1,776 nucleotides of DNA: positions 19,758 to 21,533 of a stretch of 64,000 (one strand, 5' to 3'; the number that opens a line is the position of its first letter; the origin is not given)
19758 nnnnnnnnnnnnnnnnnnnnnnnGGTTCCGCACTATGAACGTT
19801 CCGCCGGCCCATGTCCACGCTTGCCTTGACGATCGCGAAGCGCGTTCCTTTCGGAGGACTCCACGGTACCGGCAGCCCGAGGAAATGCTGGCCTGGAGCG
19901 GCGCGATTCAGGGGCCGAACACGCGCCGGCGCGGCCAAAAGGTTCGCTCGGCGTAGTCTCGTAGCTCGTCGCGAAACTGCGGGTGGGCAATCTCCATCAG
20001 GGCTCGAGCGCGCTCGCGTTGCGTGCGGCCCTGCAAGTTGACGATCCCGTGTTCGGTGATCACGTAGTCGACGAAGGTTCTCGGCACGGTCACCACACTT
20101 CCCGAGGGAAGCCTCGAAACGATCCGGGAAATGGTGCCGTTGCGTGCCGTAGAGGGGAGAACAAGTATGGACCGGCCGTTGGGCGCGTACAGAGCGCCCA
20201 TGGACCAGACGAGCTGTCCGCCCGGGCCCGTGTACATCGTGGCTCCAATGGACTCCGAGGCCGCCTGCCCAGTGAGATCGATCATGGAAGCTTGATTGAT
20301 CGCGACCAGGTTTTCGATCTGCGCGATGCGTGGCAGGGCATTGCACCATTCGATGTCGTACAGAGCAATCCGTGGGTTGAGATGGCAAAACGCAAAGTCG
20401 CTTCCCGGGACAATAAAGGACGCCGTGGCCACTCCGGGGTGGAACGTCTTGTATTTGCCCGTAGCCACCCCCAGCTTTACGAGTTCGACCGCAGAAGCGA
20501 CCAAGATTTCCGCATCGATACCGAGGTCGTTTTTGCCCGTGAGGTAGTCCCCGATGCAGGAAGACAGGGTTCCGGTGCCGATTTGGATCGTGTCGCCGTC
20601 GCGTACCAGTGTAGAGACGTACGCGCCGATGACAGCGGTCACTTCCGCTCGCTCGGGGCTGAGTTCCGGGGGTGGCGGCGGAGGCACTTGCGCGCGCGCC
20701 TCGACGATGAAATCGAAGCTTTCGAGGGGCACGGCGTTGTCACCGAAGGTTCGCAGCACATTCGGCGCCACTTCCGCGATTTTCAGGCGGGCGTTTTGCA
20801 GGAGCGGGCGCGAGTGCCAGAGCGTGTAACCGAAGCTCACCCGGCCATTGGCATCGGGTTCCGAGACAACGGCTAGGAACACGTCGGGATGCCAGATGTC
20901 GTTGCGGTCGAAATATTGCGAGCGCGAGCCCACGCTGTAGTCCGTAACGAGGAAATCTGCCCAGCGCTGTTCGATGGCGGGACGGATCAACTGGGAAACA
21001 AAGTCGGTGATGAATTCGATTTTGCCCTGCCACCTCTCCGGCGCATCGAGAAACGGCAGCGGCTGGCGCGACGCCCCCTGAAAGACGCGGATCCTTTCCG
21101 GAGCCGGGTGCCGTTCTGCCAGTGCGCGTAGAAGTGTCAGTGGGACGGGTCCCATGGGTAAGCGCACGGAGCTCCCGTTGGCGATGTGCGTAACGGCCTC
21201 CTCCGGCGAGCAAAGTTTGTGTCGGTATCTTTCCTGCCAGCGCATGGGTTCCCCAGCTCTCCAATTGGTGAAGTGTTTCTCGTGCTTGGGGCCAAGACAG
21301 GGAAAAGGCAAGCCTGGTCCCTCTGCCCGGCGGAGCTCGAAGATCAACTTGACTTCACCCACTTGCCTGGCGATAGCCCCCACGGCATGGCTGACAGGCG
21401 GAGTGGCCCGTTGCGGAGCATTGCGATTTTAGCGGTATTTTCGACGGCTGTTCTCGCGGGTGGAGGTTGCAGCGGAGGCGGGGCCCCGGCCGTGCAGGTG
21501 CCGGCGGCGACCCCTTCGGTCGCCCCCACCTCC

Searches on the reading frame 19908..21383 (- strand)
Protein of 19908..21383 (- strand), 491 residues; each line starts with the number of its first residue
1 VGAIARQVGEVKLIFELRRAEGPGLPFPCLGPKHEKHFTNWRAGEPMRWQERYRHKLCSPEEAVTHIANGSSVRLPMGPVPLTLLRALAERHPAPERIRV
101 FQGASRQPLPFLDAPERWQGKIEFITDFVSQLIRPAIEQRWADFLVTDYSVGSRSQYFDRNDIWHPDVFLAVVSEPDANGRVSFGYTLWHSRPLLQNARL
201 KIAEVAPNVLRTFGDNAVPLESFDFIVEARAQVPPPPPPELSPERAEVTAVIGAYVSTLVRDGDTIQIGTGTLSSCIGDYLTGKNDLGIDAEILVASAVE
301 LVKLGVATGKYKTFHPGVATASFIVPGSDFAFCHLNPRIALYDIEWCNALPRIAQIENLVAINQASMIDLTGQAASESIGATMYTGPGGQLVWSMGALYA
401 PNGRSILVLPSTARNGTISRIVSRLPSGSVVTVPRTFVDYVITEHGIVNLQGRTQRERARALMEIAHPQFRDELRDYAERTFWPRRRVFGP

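Call 42: search_protein_families(library=pfam, proteins=[window:19908-21383:-], max_evalue=0.001)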
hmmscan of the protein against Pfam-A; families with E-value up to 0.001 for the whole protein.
window:19908-21383:- (491 aa): 1 family
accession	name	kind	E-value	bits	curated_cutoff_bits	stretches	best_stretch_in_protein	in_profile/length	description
PF13336.12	AcetylCoA_hyd_C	-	1.2e-49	168.6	23.7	1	330-478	6-154/154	Acetyl-CoA hydrolase/transferase C-terminal domain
